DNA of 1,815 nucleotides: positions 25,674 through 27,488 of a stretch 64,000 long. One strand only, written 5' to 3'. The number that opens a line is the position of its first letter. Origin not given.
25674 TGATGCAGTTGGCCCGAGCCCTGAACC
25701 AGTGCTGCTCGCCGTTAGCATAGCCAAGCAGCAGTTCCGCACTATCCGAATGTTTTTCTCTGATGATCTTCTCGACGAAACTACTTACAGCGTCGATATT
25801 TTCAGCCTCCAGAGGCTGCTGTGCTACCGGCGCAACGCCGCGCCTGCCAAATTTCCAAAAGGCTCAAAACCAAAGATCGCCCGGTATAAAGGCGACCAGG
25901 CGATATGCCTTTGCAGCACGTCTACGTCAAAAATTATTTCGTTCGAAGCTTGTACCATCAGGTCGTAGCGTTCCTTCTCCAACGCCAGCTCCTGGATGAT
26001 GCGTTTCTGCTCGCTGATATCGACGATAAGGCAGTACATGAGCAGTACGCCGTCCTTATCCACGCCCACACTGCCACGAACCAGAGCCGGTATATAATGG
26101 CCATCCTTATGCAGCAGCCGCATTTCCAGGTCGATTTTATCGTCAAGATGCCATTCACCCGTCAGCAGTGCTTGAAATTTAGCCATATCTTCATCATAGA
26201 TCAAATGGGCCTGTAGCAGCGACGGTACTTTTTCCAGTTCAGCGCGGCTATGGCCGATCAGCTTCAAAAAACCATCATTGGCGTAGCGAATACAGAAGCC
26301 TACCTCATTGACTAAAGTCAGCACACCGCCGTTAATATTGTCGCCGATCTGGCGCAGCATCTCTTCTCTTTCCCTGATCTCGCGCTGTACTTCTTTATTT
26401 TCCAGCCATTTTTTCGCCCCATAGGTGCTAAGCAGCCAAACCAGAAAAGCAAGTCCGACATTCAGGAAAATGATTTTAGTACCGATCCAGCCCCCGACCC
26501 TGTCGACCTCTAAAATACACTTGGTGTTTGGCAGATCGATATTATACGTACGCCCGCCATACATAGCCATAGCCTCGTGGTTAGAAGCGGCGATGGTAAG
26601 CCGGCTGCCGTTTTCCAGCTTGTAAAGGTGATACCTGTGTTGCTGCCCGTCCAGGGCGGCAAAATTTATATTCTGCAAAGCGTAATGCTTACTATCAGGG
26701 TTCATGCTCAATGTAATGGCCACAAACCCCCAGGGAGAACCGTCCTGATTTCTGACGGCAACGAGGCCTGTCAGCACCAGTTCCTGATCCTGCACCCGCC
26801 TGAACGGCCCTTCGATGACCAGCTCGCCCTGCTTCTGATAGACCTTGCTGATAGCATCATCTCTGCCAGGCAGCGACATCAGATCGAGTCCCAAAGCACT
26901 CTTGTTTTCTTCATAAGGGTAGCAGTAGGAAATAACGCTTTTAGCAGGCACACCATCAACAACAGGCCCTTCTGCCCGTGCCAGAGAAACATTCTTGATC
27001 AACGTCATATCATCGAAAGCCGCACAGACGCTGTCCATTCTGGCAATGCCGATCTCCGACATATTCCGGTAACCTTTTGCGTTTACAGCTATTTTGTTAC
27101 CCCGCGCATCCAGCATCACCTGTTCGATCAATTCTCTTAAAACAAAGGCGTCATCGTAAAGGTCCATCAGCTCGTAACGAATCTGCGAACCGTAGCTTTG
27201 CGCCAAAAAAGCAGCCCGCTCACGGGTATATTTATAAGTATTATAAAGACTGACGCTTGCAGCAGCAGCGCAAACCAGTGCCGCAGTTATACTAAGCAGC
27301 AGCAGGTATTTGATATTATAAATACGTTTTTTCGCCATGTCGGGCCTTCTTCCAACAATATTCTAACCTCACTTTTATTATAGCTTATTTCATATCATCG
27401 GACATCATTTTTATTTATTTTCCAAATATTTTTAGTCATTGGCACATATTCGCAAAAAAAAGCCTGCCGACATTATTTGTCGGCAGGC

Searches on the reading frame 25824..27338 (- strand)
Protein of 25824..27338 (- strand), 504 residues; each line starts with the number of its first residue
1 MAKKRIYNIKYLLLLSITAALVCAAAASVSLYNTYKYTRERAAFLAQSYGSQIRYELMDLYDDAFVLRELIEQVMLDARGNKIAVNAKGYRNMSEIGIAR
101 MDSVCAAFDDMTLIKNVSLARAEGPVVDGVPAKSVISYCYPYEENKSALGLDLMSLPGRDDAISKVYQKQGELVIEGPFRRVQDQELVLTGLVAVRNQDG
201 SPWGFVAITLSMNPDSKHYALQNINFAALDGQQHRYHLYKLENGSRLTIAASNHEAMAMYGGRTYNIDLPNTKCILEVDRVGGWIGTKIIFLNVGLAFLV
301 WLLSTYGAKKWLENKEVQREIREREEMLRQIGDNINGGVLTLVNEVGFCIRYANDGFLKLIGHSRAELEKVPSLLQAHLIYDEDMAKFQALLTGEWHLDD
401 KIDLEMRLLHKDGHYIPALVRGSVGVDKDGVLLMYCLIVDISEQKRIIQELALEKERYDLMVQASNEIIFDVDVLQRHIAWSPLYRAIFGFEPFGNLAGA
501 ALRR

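Call 3: search_protein_families(library=pfam, proteins=[window:25824-27338:-], max_evalue=0.01)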
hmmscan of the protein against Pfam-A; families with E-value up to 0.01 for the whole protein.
window:25824-27338:- (504 aa): 4 families
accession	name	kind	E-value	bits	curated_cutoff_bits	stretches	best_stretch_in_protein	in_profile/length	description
PF03924.19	CHASE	-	1.5e-06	28.6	25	1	133-214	64-156/189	CHASE domain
PF13426.13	PAS_9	-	9.9e-06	26.2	27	1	341-443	6-103/103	PAS domain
PF08447.18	PAS_3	-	1.3e-05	25.8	25.6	1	352-431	3-81/89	PAS fold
PF00989.32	PAS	-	0.005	17.3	22.6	0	349-438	22-109/113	PAS fold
